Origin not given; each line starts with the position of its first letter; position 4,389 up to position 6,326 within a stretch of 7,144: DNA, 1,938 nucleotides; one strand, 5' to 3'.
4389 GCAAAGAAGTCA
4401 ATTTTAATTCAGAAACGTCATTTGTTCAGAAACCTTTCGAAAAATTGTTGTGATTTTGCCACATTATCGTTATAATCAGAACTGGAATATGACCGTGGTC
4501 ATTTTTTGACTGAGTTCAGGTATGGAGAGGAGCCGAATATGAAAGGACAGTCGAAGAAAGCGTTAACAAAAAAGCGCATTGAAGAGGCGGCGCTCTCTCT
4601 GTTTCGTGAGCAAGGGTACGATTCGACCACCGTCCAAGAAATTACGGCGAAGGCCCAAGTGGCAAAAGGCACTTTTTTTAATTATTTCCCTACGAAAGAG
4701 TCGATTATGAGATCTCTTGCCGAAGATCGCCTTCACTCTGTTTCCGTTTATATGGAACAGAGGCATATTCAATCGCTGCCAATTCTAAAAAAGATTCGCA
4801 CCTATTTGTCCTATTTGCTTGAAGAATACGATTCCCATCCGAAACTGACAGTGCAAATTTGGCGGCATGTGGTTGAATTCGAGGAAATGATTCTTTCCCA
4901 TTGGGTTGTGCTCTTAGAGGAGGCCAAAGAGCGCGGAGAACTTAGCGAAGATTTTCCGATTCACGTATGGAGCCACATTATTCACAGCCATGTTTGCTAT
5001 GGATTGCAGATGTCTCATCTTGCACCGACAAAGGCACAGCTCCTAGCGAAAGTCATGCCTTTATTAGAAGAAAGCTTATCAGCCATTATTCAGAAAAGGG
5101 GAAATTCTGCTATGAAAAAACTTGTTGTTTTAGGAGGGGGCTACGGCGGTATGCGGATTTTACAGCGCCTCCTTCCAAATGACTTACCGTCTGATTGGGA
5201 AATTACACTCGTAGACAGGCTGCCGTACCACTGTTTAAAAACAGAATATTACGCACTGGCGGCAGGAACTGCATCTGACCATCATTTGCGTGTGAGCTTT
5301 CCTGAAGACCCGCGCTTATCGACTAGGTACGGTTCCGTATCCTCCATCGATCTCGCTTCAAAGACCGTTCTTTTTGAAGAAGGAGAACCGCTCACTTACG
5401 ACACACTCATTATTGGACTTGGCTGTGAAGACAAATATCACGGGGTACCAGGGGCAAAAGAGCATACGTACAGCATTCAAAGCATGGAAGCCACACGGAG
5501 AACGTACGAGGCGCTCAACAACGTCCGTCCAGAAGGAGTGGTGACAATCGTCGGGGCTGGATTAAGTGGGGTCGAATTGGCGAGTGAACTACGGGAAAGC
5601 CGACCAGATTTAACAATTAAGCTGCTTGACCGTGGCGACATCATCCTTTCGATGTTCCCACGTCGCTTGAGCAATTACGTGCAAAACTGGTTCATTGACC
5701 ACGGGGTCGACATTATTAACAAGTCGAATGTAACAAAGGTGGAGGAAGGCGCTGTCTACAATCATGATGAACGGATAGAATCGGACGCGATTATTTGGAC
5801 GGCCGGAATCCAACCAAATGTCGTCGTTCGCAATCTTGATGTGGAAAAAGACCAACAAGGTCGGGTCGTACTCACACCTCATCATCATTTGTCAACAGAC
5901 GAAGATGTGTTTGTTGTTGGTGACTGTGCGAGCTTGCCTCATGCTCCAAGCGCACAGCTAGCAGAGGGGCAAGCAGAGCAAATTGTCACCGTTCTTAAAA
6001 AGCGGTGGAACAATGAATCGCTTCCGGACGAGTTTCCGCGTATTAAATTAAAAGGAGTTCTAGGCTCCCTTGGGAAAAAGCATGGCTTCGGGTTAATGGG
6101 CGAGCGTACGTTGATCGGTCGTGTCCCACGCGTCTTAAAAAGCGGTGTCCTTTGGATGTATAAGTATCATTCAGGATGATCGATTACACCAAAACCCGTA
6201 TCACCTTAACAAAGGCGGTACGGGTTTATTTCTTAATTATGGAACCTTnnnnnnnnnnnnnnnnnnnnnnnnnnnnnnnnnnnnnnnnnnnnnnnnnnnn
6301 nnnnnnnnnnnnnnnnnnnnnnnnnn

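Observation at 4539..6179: A complete TetR regulator fused in frame, with almost no linker, to a full-length YutJ-type NDH-2-like flavoprotein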

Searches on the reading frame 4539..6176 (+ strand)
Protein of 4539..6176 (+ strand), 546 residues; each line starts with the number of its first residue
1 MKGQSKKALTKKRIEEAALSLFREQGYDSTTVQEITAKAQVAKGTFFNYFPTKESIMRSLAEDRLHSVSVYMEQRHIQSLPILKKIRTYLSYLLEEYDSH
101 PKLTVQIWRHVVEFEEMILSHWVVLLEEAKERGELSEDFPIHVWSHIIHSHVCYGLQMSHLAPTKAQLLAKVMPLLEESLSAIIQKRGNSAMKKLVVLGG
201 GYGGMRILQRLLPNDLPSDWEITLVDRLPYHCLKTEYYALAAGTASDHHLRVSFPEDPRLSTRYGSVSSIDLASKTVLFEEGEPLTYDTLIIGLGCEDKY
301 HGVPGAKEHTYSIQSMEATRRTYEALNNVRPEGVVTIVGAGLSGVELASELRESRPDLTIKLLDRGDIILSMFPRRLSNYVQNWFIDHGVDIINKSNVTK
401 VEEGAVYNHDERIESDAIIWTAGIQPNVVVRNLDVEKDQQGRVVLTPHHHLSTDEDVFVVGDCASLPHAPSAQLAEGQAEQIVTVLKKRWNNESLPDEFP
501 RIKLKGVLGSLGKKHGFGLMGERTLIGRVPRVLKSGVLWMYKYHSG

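Call 3: search_protein_families(library=pfam, proteins=[window:4539-6176:+], max_evalue=0.01)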
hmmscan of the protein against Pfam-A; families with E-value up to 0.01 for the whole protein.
window:4539-6176:+ (546 aa): 10 families
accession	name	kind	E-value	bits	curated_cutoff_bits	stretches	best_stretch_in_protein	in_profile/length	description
PF07992.20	Pyr_redox_2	-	2.4e-37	129.4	26.1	1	194-473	2-288/291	Pyridine nucleotide-disulphide oxidoreductase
PF00440.29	TetR_N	-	1.4e-14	54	24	1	16-58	3-45/47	Bacterial regulatory proteins, tetR family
PF00070.33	Pyr_redox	-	3.5e-11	43.9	22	1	335-404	2-69/82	Pyridine nucleotide-disulphide oxidoreductase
PF01266.30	DAO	-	2.7e-06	27.6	27.9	1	374-454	148-232/353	FAD dependent oxidoreductase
PF13738.12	Pyr_redox_3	-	4.8e-06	26.5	30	1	319-461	152-305/305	Pyridine nucleotide-disulphide oxidoreductase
PF13454.12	NAD_binding_9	-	9.7e-05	22.8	21.8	0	337-366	2-33/155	FAD-NAD(P)-binding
PF13450.12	NAD_binding_8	-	0.00016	22.3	21.9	1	337-396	1-55/68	NAD(P)-binding Rossmann-like domain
PF13434.12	Lys_Orn_oxgnase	-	0.00022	20.9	21.3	0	289-388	150-241/339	L-lysine 6-monooxygenase/L-ornithine 5-monooxygenase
PF16859.10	TetR_C_11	-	0.0022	18.8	32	1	87-167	28-105/113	Tetracyclin repressor-like, C-terminal domain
PF05834.18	Lycopene_cycl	-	0.0038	16.8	23.4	0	335-370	2-37/380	Lycopene cyclase protein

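Call 4: search_protein_families(library=ncbifam, proteins=[window:4539-6176:+], max_evalue=0.01)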
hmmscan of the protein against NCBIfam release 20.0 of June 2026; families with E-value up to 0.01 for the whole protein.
window:4539-6176:+ (546 aa): 54 families (the best 25 are shown)
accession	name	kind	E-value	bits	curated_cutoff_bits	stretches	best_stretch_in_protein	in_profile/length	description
TIGR03169.1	Nterm_to_SelD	hypoth_equivalog_domain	7.2e-31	107.8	310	1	195-471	2-289/365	pyridine nucleotide-disulfide oxidoreductase family protein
TIGR03385.1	CoA_CoA_reduc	equivalog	1e-18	67.4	578.8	1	286-466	103-285/439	CoA-disulfide reductase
NF042949.2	3PPDioc_HcaD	equivalog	2.6e-17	62.7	450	1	266-466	78-278/386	3-phenylpropionate/cinnamic acid dioxygenase ferredoxin--NAD(+) reductase subunit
NF003437.0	PRK04965.1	equivalog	1.8e-16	60.1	392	1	265-466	79-277/378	NADH:flavorubredoxin reductase NorW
NF041196.1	ScbR_bind_reg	equivalog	2.3e-16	60.6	150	1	6-178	3-184/191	ScbR family autoregulator-binding transcription factor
NF007123.0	PRK09564.1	equivalog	8.3e-16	57.7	458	1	283-469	98-289/444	CoA-disulfide reductase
NF046103.1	NOXase_Strep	equivalog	1.4e-15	57.3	600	1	266-466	77-283/442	H2O-forming NADH oxidase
TIGR01350.1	lipoamide_DH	equivalog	4.7e-15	55.3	408.8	1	283-486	128-329/461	dihydrolipoyl dehydrogenase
NF049943.1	SQR_III_seleno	exception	1e-14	54.3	525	1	193-309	1-119/406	type III sulfide quinone reductase, selenoprotein subtype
TIGR04369.1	fusion_not_SelD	hypoth_equivalog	4.1e-14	51.7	700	1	199-509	3-299/701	oxidoreductase/SelD-related fusion protein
TIGR02053.1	MerA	equivalog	1.2e-13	50.9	454.45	1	275-496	117-342/465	mercury(II) reductase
TIGR03968.1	mycofact_TetR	equivalog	1.5e-12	47.5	224.9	1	6-87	6-86/190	mycofactocin system transcriptional regulator MftR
NF007286.0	PRK09754.1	equivalog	2.6e-12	46.2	447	1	260-464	73-277/400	phenylpropionate dioxygenase ferredoxin reductase subunit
NF004776.0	PRK06116.1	equivalog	4.1e-12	45.8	480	1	275-465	121-306/450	glutathione-disulfide reductase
NF045765.1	PhenlGlyoxDHPadH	equivalog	1e-11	44.4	475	1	267-465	80-278/416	NADH-dependent phenylglyoxylate dehydrogenase subunit epsilon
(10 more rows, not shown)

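Call 5: find_homologous_proteins(query=window:4539-6176:+, max_evalue=1e-10)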
Query window:4539-6176:+ (546 aa): 2074 proteins with E <= 1e-10 among 8000 candidates; the best 120 are listed.
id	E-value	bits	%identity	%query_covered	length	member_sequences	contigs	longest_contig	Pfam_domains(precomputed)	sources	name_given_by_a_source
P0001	0.0e+0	1234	99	100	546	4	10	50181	PF01266.31,PF00440.30,PF07992.21,PF00070.34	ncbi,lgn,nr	ncbi:FAD-dependent oxidoreductase [Halalkalibacterium halodurans]|nr:FAD-dependent oxidoreductase [H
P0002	0.0e+0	1039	82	100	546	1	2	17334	PF00440.30,PF07992.21,PF00070.34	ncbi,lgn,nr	nr:FAD-dependent oxidoreductase [Halalkalibacterium ligniniphilum]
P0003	7.7e-277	937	75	100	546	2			PF00440.30,PF07992.21,PF00070.34,PF13454.13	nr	nr:FAD-dependent oxidoreductase [Halalkalibacter urbisdiaboli]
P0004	1.8e-273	926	74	100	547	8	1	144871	PF00440.30,PF13450.13,PF07992.21,PF00070.34,PF13738.13,PF13454.13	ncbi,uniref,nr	ncbi:NADH dehydrogenase [Alkalihalophilus marmarensis DSM 21297]|uniref:NADH dehydrogenase n=2 Tax=A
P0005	1.3e-269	913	72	100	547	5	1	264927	PF00440.30,PF13450.13,PF07992.21,PF00070.34,PF13454.13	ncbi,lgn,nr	ncbi:FAD-dependent oxidoreductase [Alkalihalobacillus oceani]|nr:FAD-dependent oxidoreductase [Halal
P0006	2.1e-268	909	73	100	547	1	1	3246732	PF00440.30,PF07992.21,PF00070.34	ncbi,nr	nr:FAD-dependent oxidoreductase [Bacillus sp. FJAT-45037]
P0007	4.8e-265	898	71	100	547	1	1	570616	PF00440.30,PF13450.13,PF07992.21,PF00070.34,PF13454.13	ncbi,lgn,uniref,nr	ncbi:TetR family transcriptional regulator [Halalkalibacter nanhaiisediminis]|uniref:TetR family tra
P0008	1.4e-264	897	71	100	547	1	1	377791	PF00440.30,PF07992.21,PF00070.34,PF13454.13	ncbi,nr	ncbi:FAD-dependent oxidoreductase [Alkalihalobacillus sp. MEB130]|nr:FAD-dependent oxidoreductase [A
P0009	2.1e-264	896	71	100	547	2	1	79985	PF00440.30,PF07992.21,PF00070.34,PF13454.13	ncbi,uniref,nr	ncbi:FAD-dependent oxidoreductase [Halalkalibacter sp. MEB205]|uniref:FAD-dependent oxidoreductase n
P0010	3.1e-264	896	70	100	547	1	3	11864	PF00440.30,PF07992.21,PF00070.34,PF13454.13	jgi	jgi:NADH dehydrogenase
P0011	2.2e-262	889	69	100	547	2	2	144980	PF00440.30,PF07992.21,PF00070.34,PF13454.13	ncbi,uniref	ncbi:FAD-dependent oxidoreductase [Halalkalibacter kiskunsagensis]|uniref:FAD-dependent oxidoreducta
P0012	2.6e-262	889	70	100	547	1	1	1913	PF00440.30,PF13450.13,PF07992.21,PF00070.34,PF13454.13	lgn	-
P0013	7.2e-262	888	70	100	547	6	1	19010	PF00440.30,PF07992.21,PF00070.34,PF13454.13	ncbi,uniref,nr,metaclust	ncbi:NADH dehydrogenase [Halalkalibacter wakoensis JCM 9140]|uniref:NADH dehydrogenase n=2 Tax=Halal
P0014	8.6e-261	884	70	100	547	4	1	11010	PF00440.30,PF07992.21,PF00070.34,PF13454.13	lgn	-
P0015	1.6e-260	883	71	100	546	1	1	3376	PF00440.30,PF13450.13,PF07992.21,PF00070.34,PF13454.13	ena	-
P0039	2.0e-236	804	99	65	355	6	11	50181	PF01266.31,PF07992.21,PF00070.34,PF13738.13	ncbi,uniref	ncbi:NAD(P)/FAD-dependent oxidoreductase [Halalkalibacterium halodurans]|uniref:NAD(P)/FAD-dependent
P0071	6.9e-197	673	81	65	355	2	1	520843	PF13450.13,PF07992.21,PF00070.34,PF13454.13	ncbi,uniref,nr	ncbi:NAD(P)/FAD-dependent oxidoreductase [Bacillus sp. FJAT-45350]|uniref:NAD(P)/FAD-dependent oxido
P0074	5.3e-196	670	82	65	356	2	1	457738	PF07992.21,PF00070.34,PF13738.13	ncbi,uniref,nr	ncbi:NAD(P)/FAD-dependent oxidoreductase [Desertibacillus haloalkaliphilus]|uniref:NAD(P)/FAD-depend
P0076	8.6e-195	666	81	65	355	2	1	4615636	PF07992.21,PF00070.34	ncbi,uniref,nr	ncbi:NAD(P)/FAD-dependent oxidoreductase [Bacillus solitudinis]|uniref:NAD(P)/FAD-dependent oxidored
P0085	1.2e-189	649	79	65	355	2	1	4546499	PF07992.21,PF00070.34,PF13454.13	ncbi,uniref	ncbi:NAD(P)/FAD-dependent oxidoreductase [Bacillus alkalicellulosilyticus]|uniref:NAD(P)/FAD-depende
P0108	1.7e-172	593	72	65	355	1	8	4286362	PF01266.31,PF07992.21,PF00070.34,PF13454.13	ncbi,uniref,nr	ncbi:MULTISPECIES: NAD(P)/FAD-dependent oxidoreductase [Bacillus]|uniref:NAD(P)/FAD-dependent oxidor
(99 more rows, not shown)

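Call 22: find_encoding_contigs(protein=P0071, flank=2500, max_places=1)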
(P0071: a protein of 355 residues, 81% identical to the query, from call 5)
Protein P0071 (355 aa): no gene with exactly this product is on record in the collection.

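Call 23: find_encoding_contigs(protein=P0074, flank=2500, max_places=1)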
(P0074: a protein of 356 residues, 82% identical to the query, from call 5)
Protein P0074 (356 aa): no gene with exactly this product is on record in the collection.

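Call 24: find_encoding_contigs(protein=P0076, flank=2500, max_places=1)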
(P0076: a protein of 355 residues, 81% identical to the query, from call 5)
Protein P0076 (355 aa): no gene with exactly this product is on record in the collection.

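Call 25: find_encoding_contigs(protein=P0085, flank=2500, max_places=1)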
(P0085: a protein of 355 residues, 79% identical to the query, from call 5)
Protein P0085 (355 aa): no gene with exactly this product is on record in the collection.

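Call 37: find_encoding_contigs(protein=P0108, flank=2500, max_places=1)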
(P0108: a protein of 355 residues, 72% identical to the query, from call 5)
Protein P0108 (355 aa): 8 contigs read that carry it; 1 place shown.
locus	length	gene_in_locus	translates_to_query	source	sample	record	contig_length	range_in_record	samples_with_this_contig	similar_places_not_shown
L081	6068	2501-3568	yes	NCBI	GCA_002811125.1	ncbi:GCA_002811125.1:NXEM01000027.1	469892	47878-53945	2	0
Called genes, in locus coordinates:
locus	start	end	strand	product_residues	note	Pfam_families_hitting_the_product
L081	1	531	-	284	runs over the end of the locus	PF01678:DAP_epimerase, PF02567:PhzC-PhzF, PF01678:DAP_epimerase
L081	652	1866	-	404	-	PF01773:Nucleos_tra2_N, PF07670:Gate, PF07662:Nucleos_tra2_C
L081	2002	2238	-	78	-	PF07293:DUF1450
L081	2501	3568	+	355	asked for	PF07992:Pyr_redox_2, PF13454:NAD_binding_9 (faint), PF00070:Pyr_redox, PF01266:DAO (faint)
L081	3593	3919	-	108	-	PF07315:DUF1462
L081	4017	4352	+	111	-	PF01106:NifU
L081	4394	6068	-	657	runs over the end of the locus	PF26550:Tricorn_2nd, PF26549:Tricorn_N, PF07676:PD40, PF25174:Beta-prop_THOC3, PF26550:Tricorn_2nd, PF26549:Tricorn_N, PF20434:BD-FAE, PF00326:Peptidase_S9, +9 more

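Call 38: list_cluster_members(proteins=[P0001, P0039])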
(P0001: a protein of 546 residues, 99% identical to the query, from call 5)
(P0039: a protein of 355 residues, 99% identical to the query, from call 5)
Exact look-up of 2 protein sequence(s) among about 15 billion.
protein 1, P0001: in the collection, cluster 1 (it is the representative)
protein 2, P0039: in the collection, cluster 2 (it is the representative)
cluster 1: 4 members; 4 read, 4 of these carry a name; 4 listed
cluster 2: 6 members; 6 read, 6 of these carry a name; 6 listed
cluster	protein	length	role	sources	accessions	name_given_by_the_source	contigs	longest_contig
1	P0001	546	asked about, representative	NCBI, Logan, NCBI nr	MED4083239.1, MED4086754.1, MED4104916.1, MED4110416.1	FAD-dependent oxidoreductase [Halalkalibacterium halodurans]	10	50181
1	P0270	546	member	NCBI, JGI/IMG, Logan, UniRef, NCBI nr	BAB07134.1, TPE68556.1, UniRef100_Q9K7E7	TetR family transcriptional regulator [Halalkalibacterium halodurans] | NADH dehydrogenase | NADH dehydrogenase n=2 Tax=Halalkalibacterium halodurans TaxID=86665 RepID=Q9K7E7_HALH5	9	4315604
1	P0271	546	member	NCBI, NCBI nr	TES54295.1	TetR family transcriptional regulator [Halalkalibacterium halodurans]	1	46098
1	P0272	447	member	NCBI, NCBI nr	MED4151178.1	FAD-dependent oxidoreductase, partial [Halalkalibacterium halodurans] | FAD-dependent oxidoreductase [Halalkalibacterium halodurans]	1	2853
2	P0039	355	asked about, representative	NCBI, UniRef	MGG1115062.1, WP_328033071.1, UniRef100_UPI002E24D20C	NAD(P)/FAD-dependent oxidoreductase [Halalkalibacterium halodurans] | NAD(P)/FAD-dependent oxidoreductase n=2 Tax=Halalkalibacterium halodurans TaxID=86665 ...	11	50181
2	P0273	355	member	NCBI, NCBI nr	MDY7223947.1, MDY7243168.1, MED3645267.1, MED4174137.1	NAD(P)/FAD-dependent oxidoreductase [Halalkalibacterium halodurans]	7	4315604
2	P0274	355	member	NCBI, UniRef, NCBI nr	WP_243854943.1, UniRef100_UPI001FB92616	NAD(P)/FAD-dependent oxidoreductase [Halalkalibacterium halodurans] | NAD(P)/FAD-dependent oxidoreductase n=1 Tax=Halalkalibacterium halodurans TaxID=86665 ...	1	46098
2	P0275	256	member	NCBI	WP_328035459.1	NAD(P)/FAD-dependent oxidoreductase, partial [Halalkalibacterium halodurans]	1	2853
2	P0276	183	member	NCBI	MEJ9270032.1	FAD-dependent oxidoreductase, partial [Bacillus thuringiensis]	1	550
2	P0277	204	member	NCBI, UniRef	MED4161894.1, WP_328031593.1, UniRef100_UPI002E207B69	NAD(P)/FAD-dependent oxidoreductase, partial [Halalkalibacterium halodurans] | NAD(P)/FAD-dependent oxidoreductase n=1 Tax=Halalkalibacterium halodurans TaxID=86665 ...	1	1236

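Call 44: predict_structure(alignment_id=A2)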
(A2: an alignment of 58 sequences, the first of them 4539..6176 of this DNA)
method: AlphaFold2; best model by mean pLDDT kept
length: 546 residues; sequences in the alignment: 58
mean_pLDDT: 88.2   pTM: 0.64
mean pLDDT of the five models: 88.2, 86.1, 85.3, 84.8, 84.7
residues with pLDDT >= 90: 307; 70-90: 206; 50-70: 23; < 50: 10
segments of 3 or more residues with pLDDT < 50: 1-3, 185-190
pLDDT, mean of each block of 10 residues (from residue 1): 67 93 91 94 90 88 90 84 90 91 87 75 91 81 90 85 87 86 49 90 92 86 93 88 84 87 95 96 93 95 97 94 96 96 91 95 93 86 92 96 97 98 93 94 94 96 82 89 95 91 70 73 79 80 66
secondary structure, 60 per line:
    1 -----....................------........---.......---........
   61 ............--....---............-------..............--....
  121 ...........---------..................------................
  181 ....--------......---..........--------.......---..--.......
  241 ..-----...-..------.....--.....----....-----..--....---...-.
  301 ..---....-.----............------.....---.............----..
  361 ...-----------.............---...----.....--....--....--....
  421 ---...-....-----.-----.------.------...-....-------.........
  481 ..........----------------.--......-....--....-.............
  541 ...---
elements in order: H6-25 H32-39 H43-49 H53-72 H75-78 H82-93 H101-114 H117-131 H141-158 H165-184 E193-198 H202-211 E220-226 H234-242 E260-264 E267-271 E276-279 E289-292 E296-298 H306-309 H316-327 E334-338 H342-354 E359-363 H375-387 E391-393 E398-402 E405-408 E411-414 E417-420 E424-426 H428-431 E457-459 H472-490 H510-515 E517-520 E523-526 H528-543

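Call 49: fold_search(model_id=the predicted structure, library=pdb)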
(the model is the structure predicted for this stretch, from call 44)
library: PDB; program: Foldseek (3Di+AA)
matches with E <= 10: 1924; with E <= 0.001: 994
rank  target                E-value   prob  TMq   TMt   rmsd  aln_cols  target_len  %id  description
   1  9a5s_A                1.6e-54  1.00  0.63  0.97   1.6       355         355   72  Integrative model of YUTJ-FER by crosslinking MS and deep learning (released 2024-09-18)
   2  5kmp_A                4.8e-29  1.00  0.60  0.82   2.5       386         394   25  The structure of G164E variant of type II NADH dehydrogenase from Caldalkalibacillus thermarum (released 2017-01-25)
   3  4nwz_A                5.4e-29  1.00  0.59  0.81   2.5       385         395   26  Structure of bacterial type II NADH dehydrogenase from Caldalkalibacillus thermarum at 2.5A resolution (released 2014-02-19)
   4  5kmr_A                4.6e-28  1.00  0.59  0.81   2.7       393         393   25  The structure of type II NADH dehydrogenase from Caldalkalibacillus thermarum complexed with NAD+ at 3.0 angstrom reso (released 2017-01-25)
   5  4nwz_C                6.0e-28  1.00  0.60  0.82   2.6       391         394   25  Structure of bacterial type II NADH dehydrogenase from Caldalkalibacillus thermarum at 2.5A resolution (released 2014-02-19)
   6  5kmq_A                6.3e-28  1.00  0.60  0.81   2.9       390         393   26  The structure of I379E variant of type II NADH dehydrogenase from Caldalkalibacillus thermarum (released 2017-01-25)
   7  5kmq_D                1.7e-27  1.00  0.59  0.81   2.6       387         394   26  The structure of I379E variant of type II NADH dehydrogenase from Caldalkalibacillus thermarum (released 2017-01-25)
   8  9a63_B                2.3e-27  1.00  0.59  0.81   3.0       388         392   27  Integrative model of YJLC-YJLD by crosslinking MS and deep learning (released 2024-09-18)
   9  5kmp_B                4.1e-27  1.00  0.59  0.81   2.5       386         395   25  The structure of G164E variant of type II NADH dehydrogenase from Caldalkalibacillus thermarum (released 2017-01-25)
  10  5na4                  7.4e-27  1.00  0.59  0.80   2.7       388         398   23  NADH:quinone oxidoreductase (NDH-II) from Staphylococcus aureus - E172S mutant (released 2018-01-10)
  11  5kmr_C                3.4e-26  1.00  0.59  0.81   2.6       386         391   25  The structure of type II NADH dehydrogenase from Caldalkalibacillus thermarum complexed with NAD+ at 3.0 angstrom reso (released 2017-01-25)
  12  5na1                  8.7e-26  1.00  0.58  0.79   3.0       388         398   22  NADH:quinone oxidoreductase (NDH-II) from Staphylococcus aureus - holoprotein structure - 2.32 A resolution (released 2018-01-10)
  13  5kmq_C                2.2e-25  1.00  0.57  0.79   3.1       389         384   24  The structure of I379E variant of type II NADH dehydrogenase from Caldalkalibacillus thermarum (released 2017-01-25)
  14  4nwz_D                1.3e-23  1.00  0.54  0.77   3.5       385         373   24  Structure of bacterial type II NADH dehydrogenase from Caldalkalibacillus thermarum at 2.5A resolution (released 2014-02-19)
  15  4g6h_A                1.4e-22  1.00  0.54  0.62   5.6       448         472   18  Crystal structure of NDH with NADH (released 2012-10-24)
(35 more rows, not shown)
